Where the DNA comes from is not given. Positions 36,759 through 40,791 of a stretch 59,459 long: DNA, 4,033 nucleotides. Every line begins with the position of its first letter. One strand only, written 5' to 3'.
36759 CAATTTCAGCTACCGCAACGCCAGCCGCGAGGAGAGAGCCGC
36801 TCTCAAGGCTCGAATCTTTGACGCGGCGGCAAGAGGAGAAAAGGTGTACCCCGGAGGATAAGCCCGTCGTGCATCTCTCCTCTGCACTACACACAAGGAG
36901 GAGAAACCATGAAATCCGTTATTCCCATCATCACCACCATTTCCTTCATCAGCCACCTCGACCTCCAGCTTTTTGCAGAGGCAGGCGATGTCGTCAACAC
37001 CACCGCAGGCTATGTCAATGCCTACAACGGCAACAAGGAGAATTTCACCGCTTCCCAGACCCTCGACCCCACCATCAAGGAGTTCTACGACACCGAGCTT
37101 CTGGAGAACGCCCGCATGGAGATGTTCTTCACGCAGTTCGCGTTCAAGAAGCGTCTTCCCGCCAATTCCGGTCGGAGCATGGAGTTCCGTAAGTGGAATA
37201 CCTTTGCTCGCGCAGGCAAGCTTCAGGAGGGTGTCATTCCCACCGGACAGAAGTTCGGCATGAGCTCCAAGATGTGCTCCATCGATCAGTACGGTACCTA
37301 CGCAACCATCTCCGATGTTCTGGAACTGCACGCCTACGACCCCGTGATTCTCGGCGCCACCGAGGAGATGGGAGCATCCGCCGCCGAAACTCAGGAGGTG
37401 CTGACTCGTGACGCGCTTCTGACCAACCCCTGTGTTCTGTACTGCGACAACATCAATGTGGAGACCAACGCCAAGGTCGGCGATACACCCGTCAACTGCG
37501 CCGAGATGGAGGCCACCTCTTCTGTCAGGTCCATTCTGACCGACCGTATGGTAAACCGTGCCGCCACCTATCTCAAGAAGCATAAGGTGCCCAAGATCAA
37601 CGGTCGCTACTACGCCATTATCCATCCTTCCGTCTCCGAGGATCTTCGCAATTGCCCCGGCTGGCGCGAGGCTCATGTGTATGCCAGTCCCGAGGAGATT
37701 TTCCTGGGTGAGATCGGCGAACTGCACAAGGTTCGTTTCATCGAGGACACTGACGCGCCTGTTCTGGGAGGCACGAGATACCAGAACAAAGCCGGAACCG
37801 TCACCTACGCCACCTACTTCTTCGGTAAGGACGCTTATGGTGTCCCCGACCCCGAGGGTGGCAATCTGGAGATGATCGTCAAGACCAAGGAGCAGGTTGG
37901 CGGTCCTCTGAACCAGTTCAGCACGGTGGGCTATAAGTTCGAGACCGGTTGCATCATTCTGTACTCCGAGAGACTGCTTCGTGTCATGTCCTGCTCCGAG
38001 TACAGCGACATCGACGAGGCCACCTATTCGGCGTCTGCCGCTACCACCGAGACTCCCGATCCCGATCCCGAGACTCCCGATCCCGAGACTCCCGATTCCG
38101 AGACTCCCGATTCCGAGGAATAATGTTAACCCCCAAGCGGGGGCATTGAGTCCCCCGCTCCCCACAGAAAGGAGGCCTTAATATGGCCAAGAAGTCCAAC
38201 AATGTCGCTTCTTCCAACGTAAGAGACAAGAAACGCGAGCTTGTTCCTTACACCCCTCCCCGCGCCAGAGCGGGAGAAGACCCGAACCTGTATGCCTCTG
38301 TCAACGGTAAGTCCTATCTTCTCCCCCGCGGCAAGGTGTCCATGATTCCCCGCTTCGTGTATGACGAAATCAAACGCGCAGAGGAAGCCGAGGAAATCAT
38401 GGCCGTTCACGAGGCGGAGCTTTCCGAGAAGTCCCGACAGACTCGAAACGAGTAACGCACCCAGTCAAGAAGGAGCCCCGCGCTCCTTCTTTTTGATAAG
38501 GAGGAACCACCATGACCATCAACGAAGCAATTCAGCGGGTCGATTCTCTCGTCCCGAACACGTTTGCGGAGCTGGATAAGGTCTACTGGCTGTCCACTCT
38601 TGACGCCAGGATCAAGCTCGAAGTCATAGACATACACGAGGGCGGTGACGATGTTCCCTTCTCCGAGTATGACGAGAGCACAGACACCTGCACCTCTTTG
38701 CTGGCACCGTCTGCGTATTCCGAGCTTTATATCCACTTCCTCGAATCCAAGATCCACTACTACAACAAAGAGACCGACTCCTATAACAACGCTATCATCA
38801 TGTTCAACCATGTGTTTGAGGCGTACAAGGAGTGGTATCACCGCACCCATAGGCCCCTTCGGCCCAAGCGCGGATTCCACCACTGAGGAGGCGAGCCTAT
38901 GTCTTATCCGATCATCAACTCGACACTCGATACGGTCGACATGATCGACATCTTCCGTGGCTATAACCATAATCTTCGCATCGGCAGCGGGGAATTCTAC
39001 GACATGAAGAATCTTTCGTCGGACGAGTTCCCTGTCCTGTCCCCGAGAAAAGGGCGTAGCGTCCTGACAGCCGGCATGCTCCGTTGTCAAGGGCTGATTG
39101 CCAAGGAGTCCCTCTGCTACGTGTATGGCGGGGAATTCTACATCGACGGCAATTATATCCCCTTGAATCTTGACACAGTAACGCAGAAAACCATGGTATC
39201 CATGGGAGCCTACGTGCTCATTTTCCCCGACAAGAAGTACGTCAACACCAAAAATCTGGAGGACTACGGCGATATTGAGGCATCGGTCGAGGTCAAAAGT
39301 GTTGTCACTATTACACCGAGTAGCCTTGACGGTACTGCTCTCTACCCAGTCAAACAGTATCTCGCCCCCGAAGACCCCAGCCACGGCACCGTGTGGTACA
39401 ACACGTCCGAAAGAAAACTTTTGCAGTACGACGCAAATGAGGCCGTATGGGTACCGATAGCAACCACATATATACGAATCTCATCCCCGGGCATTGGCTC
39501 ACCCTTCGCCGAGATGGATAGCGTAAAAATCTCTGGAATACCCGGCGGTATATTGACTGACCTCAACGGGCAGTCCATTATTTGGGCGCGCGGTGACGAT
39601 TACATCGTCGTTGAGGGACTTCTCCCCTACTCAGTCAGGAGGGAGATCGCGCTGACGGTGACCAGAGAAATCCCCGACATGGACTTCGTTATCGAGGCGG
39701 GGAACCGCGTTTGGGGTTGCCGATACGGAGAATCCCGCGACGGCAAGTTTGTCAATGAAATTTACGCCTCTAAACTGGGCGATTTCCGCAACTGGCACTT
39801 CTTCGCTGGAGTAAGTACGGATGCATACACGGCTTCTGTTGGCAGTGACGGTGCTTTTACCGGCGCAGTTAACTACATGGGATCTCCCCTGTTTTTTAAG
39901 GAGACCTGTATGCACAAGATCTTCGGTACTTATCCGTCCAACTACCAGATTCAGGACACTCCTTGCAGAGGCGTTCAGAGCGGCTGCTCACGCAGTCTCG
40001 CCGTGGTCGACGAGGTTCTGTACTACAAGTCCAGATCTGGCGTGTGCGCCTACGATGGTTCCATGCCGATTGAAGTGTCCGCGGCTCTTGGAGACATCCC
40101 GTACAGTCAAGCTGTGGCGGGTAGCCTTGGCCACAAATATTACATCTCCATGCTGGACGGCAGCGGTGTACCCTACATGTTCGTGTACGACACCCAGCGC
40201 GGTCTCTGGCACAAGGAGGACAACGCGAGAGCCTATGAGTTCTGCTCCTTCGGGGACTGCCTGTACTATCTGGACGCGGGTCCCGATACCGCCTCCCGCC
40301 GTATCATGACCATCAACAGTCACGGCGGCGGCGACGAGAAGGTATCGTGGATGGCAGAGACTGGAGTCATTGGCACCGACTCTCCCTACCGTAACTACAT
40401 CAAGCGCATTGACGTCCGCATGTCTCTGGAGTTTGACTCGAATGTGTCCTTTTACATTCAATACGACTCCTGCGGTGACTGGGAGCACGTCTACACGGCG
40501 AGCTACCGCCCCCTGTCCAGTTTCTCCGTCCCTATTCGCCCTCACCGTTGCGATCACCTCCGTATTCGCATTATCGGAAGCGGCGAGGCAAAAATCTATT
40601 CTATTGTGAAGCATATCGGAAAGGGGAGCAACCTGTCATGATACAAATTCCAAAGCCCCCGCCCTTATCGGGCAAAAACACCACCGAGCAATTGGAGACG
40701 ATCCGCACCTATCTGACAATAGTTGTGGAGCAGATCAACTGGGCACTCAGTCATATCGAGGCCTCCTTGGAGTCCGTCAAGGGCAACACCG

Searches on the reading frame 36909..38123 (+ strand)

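Call 44: search_protein_families(library=phrogs, proteins=[window:36909-38123:+], max_evalue=0.00001)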
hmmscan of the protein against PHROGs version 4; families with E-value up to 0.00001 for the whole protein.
window:36909-38123:+ (404 aa): 1 family
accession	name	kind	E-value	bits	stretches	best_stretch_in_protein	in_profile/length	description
phrog_1357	-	head and packaging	2.6e-60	205.3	1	34-367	11-350/356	major head protein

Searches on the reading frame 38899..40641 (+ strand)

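Call 44: search_protein_families(library=phrogs, proteins=[window:38899-40641:+], max_evalue=0.00001)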
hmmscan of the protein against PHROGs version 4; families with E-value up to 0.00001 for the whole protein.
window:38899-40641:+ (580 aa): 1 family
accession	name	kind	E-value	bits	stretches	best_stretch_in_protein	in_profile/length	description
phrog_511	-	head and packaging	2e-62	212.7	2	250-579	553-861/862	internal virion protein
